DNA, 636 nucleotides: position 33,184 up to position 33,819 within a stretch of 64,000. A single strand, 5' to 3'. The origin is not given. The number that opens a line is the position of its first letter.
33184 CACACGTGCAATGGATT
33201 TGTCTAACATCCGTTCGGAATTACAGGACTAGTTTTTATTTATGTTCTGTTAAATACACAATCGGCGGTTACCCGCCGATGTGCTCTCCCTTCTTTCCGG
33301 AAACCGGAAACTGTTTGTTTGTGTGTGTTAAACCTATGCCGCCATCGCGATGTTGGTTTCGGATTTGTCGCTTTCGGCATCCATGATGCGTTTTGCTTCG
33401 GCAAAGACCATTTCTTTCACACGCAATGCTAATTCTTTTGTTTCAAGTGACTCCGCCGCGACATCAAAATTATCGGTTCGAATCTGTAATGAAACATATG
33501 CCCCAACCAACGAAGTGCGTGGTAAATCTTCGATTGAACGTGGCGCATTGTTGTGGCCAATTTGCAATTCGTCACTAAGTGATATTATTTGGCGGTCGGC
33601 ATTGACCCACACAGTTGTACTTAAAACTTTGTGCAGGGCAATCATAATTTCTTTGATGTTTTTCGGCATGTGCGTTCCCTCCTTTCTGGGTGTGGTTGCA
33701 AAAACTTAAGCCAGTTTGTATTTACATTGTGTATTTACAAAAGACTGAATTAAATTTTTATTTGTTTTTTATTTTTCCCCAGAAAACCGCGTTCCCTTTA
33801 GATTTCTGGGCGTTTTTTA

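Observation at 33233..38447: A roughly 5-kb insertion splits the conserved rpmF-plsX | fabH-ihfA operon at the 3' end of tRNA-Arg(CCU)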

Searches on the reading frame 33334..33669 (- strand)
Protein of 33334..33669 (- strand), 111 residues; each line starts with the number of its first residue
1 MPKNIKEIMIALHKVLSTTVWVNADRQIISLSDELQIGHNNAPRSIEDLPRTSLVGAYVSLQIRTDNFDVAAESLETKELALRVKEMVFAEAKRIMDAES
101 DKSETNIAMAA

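Call 4: search_protein_families(library=pfam, proteins=[window:33334-33669:-], max_evalue=0.01)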
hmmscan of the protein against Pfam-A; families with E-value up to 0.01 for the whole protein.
window:33334-33669:- (111 aa): 0 families

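Call 9: search_protein_families(library=ncbifam, proteins=[window:33334-33669:-], max_evalue=0.1)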
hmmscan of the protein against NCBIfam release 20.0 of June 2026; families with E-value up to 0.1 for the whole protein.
window:33334-33669:- (111 aa): 0 families

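Call 41: find_homologous_proteins(query=window:33334-33669:-, max_evalue=0.001)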
Query window:33334-33669:- (111 aa): 539 proteins with E <= 0.001 among 545 candidates; the best 120 are listed.
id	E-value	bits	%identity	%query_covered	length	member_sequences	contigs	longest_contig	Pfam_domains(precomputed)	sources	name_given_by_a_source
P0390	9.1e-59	213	95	100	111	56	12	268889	-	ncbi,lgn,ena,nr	ncbi:MAG: hypothetical protein J5620_02430 [Alphaproteobacteria bacterium]|nr:hypothetical protein [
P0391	3.5e-58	211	94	100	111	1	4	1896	-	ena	-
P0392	6.7e-58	211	93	100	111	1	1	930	-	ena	-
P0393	4.7e-57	208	90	100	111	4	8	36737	-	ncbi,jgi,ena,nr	ncbi:MAG: hypothetical protein J6S57_02950 [Alphaproteobacteria bacterium]|jgi:hypothetical protein|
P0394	4.7e-57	208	93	100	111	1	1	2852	-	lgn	-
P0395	1.1e-56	207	92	100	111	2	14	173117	-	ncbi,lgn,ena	-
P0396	4.5e-56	205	90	100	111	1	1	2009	-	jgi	jgi:hypothetical protein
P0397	7.3e-56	204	91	100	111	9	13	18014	-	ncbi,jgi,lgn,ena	-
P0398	1.2e-55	203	91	100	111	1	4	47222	-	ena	-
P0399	3.5e-55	202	89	100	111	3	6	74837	-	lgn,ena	-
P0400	1.1e-54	200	87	100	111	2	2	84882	-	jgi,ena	-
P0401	1.1e-54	200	88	100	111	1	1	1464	-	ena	-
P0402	1.3e-54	200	90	98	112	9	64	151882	-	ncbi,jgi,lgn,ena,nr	ncbi:MAG: hypothetical protein IJL21_04055 [Alphaproteobacteria bacterium]|jgi:hypothetical protein|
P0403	1.9e-54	200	88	100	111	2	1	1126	-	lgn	-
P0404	2.7e-54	199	87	100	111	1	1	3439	-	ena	-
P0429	1.8e-49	184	83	100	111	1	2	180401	-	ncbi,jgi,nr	ncbi:MAG: hypothetical protein JW974_01585 [Alphaproteobacteria bacterium]|jgi:hypothetical protein|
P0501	2.3e-47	177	79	99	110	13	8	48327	-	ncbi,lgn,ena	ncbi:MAG: hypothetical protein ACLRFM_02875 [Alphaproteobacteria bacterium]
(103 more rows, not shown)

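Call 46: search_protein_families(library=phrogs, proteins=[window:33334-33669:-], max_evalue=0.01)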
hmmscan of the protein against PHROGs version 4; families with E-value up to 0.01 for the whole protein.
window:33334-33669:- (111 aa): 0 families

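Call 47: search_protein_families(library=padloc, proteins=[window:33334-33669:-], max_evalue=0.01)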
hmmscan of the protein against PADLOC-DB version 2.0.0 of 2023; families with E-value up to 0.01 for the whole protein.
window:33334-33669:- (111 aa): 0 families

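Call 52: predict_structure(alignment_id=A3)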
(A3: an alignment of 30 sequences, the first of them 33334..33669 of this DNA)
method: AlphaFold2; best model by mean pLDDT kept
length: 111 residues; sequences in the alignment: 30
mean_pLDDT: 51.7   pTM: 0.31
mean pLDDT of the five models: 51.7, 50.0, 48.5, 42.9, 42.7
residues with pLDDT >= 90: 0; 70-90: 0; 50-70: 64; < 50: 47
segments of 3 or more residues with pLDDT < 50: 1-3, 38-47, 54-65, 99-111
pLDDT, mean of each block of 10 residues (from residue 1): 51 56 53 53 45 49 49 54 63 56 40 39
secondary structure, 60 per line:
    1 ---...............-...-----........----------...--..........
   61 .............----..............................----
elements in order: H4-18 E20-22 E28-30 H31-35 H51-73 H78-107

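Call 62: find_encoding_contigs(protein=P0429, flank=10000, max_places=2)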
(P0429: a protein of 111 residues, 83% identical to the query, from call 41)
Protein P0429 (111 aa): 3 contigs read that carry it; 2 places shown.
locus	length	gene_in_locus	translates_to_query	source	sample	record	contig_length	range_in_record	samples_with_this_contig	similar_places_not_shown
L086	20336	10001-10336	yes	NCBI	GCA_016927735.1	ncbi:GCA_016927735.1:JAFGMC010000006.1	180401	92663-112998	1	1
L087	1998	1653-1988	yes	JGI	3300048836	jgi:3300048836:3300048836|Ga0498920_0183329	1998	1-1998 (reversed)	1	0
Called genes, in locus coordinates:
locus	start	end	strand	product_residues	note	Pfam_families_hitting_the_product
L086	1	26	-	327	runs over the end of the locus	PF13406:SLT_2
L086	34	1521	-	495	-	PF17251:Pom (weak)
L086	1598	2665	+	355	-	PF04055:Radical_SAM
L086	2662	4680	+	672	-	PF19310:TOP_N, PF01432:Peptidase_M3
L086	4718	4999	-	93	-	PF00216:Bac_DNA_binding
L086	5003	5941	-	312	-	PF00108:Thiolase_N (weak), PF08545:ACP_syn_III, PF08541:ACP_syn_III_C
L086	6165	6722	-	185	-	-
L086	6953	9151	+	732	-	-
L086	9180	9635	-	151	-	PF02381:MraZ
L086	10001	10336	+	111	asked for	-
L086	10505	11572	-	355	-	PF02504:FA_synthesis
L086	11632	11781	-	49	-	PF01783:Ribosomal_L32p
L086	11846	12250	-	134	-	PF25109:HAD_PNKP (weak)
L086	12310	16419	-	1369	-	PF04997:RNA_pol_Rpb1_1, PF00623:RNA_pol_Rpb1_2, PF04983:RNA_pol_Rpb1_3, PF05000:RNA_pol_Rpb1_4, PF04998:RNA_pol_Rpb1_5, PF21668:RPOC_hybrid (faint)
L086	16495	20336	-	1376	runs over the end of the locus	PF04563:RNA_pol_Rpb2_1, PF04561:RNA_pol_Rpb2_2, PF04565:RNA_pol_Rpb2_3, PF10385:RNA_pol_Rpb2_45, PF00562:RNA_pol_Rpb2_6, PF04560:RNA_pol_Rpb2_7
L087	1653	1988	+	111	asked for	-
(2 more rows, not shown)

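Call 63: find_encoding_contigs(protein=P0501, flank=10000, max_places=2)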
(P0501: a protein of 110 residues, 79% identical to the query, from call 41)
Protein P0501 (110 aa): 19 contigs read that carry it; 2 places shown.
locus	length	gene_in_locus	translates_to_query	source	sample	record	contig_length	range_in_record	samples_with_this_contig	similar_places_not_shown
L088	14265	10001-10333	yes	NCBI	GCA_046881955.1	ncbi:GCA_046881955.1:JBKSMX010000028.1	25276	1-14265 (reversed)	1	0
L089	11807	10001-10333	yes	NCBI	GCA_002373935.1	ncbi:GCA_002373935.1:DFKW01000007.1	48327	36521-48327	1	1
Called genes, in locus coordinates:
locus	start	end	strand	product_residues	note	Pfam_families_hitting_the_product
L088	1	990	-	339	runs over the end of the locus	PF13406:SLT_2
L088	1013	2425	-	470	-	PF17251:Pom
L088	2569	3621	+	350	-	PF04055:Radical_SAM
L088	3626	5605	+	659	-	PF05649:Peptidase_M13_N, PF01431:Peptidase_M13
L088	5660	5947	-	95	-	PF00216:Bac_DNA_binding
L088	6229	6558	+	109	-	-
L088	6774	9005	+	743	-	-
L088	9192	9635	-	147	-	PF02381:MraZ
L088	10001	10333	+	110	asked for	-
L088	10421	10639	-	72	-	-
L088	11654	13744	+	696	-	-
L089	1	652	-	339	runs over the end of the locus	PF13406:SLT_2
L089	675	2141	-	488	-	PF17251:Pom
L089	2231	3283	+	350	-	PF04055:Radical_SAM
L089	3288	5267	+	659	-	PF05649:Peptidase_M13_N, PF01431:Peptidase_M13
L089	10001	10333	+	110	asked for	-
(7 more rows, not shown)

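Call 72: find_related_loci(query=L086:10508-11572:-, collection=metagenome_contigs, flank=10000)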
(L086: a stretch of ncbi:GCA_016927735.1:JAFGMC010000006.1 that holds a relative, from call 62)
Query L086:10508-11572:- (355 aa) in metagenome_contigs; peptide patterns used: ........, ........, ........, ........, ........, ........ (x = any residue, [..] = any of these).
213 stretches matched a pattern; 93 encode a relative of the query (tblastn E <= 1e-3); the best 80 are kept; 80 distinct loci.
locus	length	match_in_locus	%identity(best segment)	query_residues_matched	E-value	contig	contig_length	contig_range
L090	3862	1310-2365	88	1-352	0e+0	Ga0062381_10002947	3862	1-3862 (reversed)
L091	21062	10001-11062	85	1-354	0e+0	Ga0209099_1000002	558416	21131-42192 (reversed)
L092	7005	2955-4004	86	1-350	0e+0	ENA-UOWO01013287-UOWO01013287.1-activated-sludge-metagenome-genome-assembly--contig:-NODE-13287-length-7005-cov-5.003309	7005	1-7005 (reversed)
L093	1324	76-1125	81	1-350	0e+0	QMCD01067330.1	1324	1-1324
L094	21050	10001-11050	79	1-350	0e+0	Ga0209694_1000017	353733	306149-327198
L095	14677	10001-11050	79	1-350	0e+0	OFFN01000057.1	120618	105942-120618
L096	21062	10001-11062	77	1-354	0e+0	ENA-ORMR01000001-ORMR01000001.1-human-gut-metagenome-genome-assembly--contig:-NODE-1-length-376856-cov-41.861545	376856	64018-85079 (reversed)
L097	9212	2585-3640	76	1-350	0e+0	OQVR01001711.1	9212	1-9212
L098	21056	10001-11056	76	1-350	0e+0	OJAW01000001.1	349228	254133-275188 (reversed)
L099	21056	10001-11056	76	1-350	0e+0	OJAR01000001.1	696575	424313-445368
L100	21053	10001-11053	78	1-350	0e+0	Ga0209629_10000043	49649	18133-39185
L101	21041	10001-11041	79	1-347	0e+0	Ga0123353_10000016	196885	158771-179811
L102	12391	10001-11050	75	1-350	0e+0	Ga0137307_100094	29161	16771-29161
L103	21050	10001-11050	75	1-350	0e+0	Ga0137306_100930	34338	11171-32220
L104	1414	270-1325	74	1-351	0e+0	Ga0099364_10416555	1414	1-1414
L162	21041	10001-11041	71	4-350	2e-171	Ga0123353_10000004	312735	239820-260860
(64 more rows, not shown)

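Call 78: search_protein_families(library=pfam, proteins=[L162:3456-4340:+, L162:5574-6161:+, L162:6206-7024:-, L162:7236-8213:-, L162:8223-9665:-, L162:12160-12690:+, L162:13025-13729:+, L162:14049-14837:+, L162:14867-16900:-], max_evalue=0.001)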
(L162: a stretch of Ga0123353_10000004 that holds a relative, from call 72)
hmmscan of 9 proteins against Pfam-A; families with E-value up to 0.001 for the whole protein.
L162:3456-4340:+ (295 aa): 1 family
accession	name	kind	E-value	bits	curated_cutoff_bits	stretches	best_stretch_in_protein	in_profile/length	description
PF04230.19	PS_pyruv_trans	-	2.2e-07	31.5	25.3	1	158-205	232-279/280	Polysaccharide pyruvyl transferase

L162:5574-6161:+ (196 aa): 1 family
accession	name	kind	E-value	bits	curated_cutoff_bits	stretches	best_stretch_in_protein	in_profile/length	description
PF09411.16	PagL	-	3e-09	37.6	23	1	121-195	56-136/136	Lipid A 3-O-deacylase (PagL)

L162:6206-7024:- (273 aa): 0 families

L162:7236-8213:- (326 aa): 1 family
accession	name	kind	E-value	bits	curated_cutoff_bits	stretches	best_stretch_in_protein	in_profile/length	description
PF13406.11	SLT_2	-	7.2e-91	304.8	24.3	1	30-323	3-292/292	Transglycosylase SLT domain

L162:8223-9665:- (481 aa): 1 family
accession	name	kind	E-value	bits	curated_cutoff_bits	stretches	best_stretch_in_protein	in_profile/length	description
PF17251.8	Pom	-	4e-11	43.2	22.4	1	100-426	21-255/285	Protochlamydia outer membrane protein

L162:12160-12690:+ (177 aa): 4 families
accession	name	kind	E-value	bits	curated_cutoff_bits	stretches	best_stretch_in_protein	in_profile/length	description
PF13505.12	OMP_b-brl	-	5.8e-11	43.3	28.7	1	8-169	4-171/175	Outer membrane protein beta-barrel domain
PF01617.23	Surface_Ag_2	-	7.6e-11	42.4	22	1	82-163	131-209/247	Surface antigen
PF02462.21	Opacity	-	1.1e-05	25.9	21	1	103-177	45-126/126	Opacity family porin protein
PF09411.16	PagL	-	0.00098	19.7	23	0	68-155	27-112/136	Lipid A 3-O-deacylase (PagL)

L162:13025-13729:+ (235 aa): 0 families

L162:14049-14837:+ (263 aa): 1 family
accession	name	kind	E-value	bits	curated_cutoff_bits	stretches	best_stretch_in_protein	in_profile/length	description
PF04402.19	SIMPL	-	7.7e-20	72.5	25.2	1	41-260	1-205/205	Protein of unknown function (DUF541)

L162:14867-16900:- (678 aa): 2 families
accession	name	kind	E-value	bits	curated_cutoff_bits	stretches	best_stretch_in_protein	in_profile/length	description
PF01432.26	Peptidase_M3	-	8.7e-98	329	27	1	237-675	2-455/457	Peptidase family M3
PF19310.4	TOP_N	-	1.4e-11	44.7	27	1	61-168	14-122/123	Neurolysin/Thimet oligopeptidase, N-terminal domain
